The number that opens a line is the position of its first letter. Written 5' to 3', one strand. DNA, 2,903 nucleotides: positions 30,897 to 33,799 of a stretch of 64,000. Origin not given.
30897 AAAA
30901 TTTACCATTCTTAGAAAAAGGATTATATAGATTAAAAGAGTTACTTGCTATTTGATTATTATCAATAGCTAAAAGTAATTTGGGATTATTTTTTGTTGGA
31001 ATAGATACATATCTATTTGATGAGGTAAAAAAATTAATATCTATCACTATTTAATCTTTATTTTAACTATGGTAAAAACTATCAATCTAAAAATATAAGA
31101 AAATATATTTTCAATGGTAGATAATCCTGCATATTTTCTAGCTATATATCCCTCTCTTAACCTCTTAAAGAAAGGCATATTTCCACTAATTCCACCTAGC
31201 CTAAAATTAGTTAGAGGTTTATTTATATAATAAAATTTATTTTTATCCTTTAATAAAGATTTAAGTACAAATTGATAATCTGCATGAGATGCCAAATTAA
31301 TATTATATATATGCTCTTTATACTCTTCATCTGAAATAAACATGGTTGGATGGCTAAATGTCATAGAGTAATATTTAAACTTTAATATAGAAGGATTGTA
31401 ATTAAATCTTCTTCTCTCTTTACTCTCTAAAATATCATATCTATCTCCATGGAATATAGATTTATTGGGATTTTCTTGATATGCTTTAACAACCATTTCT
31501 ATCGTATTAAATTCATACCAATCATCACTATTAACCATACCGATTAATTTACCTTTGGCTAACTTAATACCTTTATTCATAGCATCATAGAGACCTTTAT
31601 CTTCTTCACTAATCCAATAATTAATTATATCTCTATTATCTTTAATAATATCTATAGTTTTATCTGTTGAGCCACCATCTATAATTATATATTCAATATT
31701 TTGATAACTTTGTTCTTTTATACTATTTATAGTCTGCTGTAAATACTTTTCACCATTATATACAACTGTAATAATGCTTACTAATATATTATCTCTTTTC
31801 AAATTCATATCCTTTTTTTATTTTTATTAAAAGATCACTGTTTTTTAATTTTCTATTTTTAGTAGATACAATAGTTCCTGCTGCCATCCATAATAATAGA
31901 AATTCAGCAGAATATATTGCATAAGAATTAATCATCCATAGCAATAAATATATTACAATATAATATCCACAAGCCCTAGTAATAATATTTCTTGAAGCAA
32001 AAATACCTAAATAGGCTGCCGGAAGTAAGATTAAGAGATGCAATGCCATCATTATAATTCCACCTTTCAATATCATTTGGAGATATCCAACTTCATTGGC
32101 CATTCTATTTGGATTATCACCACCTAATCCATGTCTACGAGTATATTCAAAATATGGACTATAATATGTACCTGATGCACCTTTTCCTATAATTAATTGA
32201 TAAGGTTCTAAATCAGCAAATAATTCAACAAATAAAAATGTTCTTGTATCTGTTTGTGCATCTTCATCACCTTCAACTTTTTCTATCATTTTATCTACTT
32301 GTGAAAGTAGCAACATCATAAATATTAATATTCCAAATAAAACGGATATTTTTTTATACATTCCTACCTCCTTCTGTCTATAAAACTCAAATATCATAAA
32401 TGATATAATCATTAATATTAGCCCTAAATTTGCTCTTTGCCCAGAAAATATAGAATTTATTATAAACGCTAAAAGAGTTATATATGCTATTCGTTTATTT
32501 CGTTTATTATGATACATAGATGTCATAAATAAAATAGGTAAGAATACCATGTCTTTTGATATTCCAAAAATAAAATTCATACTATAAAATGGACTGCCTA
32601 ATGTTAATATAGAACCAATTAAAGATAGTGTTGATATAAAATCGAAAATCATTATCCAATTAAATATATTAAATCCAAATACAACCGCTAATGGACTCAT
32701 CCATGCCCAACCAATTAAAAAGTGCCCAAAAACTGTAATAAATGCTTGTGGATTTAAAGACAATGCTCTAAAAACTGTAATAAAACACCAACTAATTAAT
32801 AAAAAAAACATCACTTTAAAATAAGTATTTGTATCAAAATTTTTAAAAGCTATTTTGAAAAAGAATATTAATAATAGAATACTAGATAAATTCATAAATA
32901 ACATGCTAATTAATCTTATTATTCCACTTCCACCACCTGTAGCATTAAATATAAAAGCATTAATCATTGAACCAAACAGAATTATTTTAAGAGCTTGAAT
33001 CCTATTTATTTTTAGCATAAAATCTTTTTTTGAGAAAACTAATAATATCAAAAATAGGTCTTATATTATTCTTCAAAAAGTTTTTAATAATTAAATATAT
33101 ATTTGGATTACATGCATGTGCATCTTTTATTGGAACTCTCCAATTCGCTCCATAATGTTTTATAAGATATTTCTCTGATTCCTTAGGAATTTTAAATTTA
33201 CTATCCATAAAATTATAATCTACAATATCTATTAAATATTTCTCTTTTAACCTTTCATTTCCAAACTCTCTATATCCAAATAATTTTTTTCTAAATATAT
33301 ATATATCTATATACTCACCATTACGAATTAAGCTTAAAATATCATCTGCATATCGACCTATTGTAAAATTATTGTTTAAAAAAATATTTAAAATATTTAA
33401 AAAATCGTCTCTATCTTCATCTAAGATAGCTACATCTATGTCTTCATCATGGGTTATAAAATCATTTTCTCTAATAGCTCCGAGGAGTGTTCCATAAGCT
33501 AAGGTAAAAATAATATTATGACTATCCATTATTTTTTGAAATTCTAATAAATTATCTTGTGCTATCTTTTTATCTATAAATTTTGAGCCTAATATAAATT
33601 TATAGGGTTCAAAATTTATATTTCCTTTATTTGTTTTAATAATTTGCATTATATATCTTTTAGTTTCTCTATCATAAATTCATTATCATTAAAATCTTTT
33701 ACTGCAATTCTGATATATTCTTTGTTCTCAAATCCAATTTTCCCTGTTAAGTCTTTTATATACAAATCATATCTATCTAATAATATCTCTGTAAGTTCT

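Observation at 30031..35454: Lic-like phospho-headgroup decoration module with a nucleotidyltransferase-PLP enzyme fusion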

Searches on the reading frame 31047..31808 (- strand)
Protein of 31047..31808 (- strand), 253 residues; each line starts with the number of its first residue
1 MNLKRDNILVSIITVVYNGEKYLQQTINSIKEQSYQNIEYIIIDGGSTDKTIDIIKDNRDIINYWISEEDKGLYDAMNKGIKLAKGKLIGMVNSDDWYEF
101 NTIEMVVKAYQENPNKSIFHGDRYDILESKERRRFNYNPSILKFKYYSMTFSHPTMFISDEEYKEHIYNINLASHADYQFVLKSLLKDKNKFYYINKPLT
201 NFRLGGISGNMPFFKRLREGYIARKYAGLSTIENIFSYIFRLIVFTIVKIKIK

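Call 4: search_protein_families(library=pfam, proteins=[window:31047-31808:-], max_evalue=0.01)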
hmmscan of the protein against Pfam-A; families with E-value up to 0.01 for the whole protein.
window:31047-31808:- (253 aa): 3 families
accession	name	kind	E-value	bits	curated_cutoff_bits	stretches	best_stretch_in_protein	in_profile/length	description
PF00535.33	Glycos_transf_2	-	7.9e-30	104.4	23.3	1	11-157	1-157/168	Glycosyl transferase family 2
PF10111.15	Glyco_tranf_2_2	-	6.2e-09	36.2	27.3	1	12-119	2-120/276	Glycosyltransferase like family 2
PF13641.12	Glyco_tranf_2_3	-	0.0012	19.4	27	1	11-110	4-111/230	Glycosyltransferase like family 2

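Call 5: search_protein_families(library=ncbifam, proteins=[window:31047-31808:-], max_evalue=0.01)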
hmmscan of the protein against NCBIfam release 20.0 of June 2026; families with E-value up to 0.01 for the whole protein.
window:31047-31808:- (253 aa): 23 families
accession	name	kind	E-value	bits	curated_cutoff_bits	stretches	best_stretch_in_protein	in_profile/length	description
TIGR04009.1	wcaE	equivalog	9.1e-26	90.6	369.2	1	9-241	2-234/248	colanic acid biosynthesis glycosyltransferase WcaE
NF047683.1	TeichurnBiosyTuaG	equivalog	5.9e-21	75.2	400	1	6-233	4-235/252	teichuronic acid biosynthesis protein TuaG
NF007482.0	PRK10073.1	equivalog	8e-17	61.2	423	1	7-100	5-100/334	glycosyltransferase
TIGR03937.1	PgaC_IcaA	equivalog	2.5e-14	53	422.3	1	7-117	44-157/407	poly-beta-1,6-N-acetyl-D-glucosamine synthase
TIGR04283.1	glyco_like_mftF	equivalog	1e-13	51.4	182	1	10-182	1-167/221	TIGR04283 family arsenosugar biosynthesis glycosyltransferase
NF053739.1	GlytfEpsEBac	equivalog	2.7e-13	49.5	450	1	10-164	3-162/265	glycosyltransferase EpsE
TIGR03111.1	glyc2_xrt_Gpos1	hypoth_equivalog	2.2e-11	43.2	363.95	1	10-122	51-168/439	TIGR03111 family XrtG-associated glycosyltransferase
NF041394.1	GtaseAglG_Halo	equivalog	4.8e-11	42.5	440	1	10-113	3-110/304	glucosyl-dolichyl phosphate glucuronosyltransferase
NF038302.1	EPS_HpsE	equivalog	6.9e-11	41.7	300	1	11-124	4-125/307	hormogonium polysaccharide biosynthesis glycosyltransferase HpsE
NF050050.1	ProtGlycPglI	equivalog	3.9e-09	36.3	500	1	10-112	4-110/306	GalNAc(5)-diNAcBac-PP-undecaprenol beta-1,3-glucosyltransferase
NF007453.0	PRK10018.1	equivalog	7.4e-08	32.4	382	1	5-184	3-189/280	colanic acid biosynthesis glycosyltransferase WcaA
NF038299.1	EPS_HpsN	equivalog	2e-07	30.3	425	1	9-129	2-125/317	hormogonium polysaccharide biosynthesis glycosyltransferase HpsN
TIGR04182.1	glyco_TIGR04182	equivalog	3.1e-07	30.1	325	1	10-137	2-123/293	S-layer glycoprotein N-glycosyltransferase AglJ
NF041875.1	EPS_EpsD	equivalog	3.8e-07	29.8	370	1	10-111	1-105/325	exopolysaccharide biosynthesis glycosyltransferase EpsD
TIGR04017.1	WcaA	equivalog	6.9e-07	29.1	495.75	1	5-184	2-188/279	colanic acid biosynthesis glycosyltransferase WcaA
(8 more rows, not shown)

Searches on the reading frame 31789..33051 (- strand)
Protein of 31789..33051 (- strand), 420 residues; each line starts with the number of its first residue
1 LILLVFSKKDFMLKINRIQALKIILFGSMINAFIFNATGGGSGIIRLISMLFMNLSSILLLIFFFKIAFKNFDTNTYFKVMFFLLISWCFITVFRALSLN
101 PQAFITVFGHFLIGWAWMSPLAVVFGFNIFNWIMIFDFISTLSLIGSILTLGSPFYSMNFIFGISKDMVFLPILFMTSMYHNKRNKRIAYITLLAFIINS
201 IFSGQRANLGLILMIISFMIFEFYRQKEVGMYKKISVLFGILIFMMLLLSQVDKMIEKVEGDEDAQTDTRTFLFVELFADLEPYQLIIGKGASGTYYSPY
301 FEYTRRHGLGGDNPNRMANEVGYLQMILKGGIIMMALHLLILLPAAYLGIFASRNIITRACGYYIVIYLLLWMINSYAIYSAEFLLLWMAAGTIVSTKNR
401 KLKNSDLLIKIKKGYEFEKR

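Call 4: search_protein_families(library=pfam, proteins=[window:31789-33051:-], max_evalue=0.01)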
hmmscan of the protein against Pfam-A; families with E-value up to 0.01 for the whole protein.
window:31789-33051:- (420 aa): 0 families

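Call 5: search_protein_families(library=ncbifam, proteins=[window:31789-33051:-], max_evalue=0.01)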
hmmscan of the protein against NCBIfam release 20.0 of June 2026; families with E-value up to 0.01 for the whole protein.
window:31789-33051:- (420 aa): 0 families

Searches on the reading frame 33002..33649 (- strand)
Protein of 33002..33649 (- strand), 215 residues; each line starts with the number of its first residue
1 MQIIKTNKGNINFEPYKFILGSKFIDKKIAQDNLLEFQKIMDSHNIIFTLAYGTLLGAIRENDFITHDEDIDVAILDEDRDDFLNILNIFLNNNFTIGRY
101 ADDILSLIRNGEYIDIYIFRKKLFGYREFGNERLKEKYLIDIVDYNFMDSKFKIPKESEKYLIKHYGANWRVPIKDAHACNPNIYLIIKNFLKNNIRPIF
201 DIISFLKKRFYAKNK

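Call 4: search_protein_families(library=pfam, proteins=[window:33002-33649:-], max_evalue=0.01)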
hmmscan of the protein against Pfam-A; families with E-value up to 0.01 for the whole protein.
window:33002-33649:- (215 aa): 1 family
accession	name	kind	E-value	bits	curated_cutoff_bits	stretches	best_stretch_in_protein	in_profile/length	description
PF04991.19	LicD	-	1.5e-11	45.2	22.6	1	43-142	3-96/227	LicD family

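Call 5: search_protein_families(library=ncbifam, proteins=[window:33002-33649:-], max_evalue=0.01)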
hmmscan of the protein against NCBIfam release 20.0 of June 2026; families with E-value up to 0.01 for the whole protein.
window:33002-33649:- (215 aa): 1 family
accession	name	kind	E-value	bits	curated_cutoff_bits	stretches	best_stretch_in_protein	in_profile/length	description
NF045866.1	GGPL_Ptran_Mf1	equivalog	1.4e-22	81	225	2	34-119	9-99/240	diacylglycerol cholinephosphotransferase Mf1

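Call 82: search_protein_families(library=ncbifam, proteins=[window:33002-33649:-], max_evalue=0.001)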
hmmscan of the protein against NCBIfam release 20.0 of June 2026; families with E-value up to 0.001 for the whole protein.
window:33002-33649:- (215 aa): 1 family
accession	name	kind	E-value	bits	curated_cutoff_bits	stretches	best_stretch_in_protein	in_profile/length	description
NF045866.1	GGPL_Ptran_Mf1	equivalog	1.4e-22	81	225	2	34-119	9-99/240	diacylglycerol cholinephosphotransferase Mf1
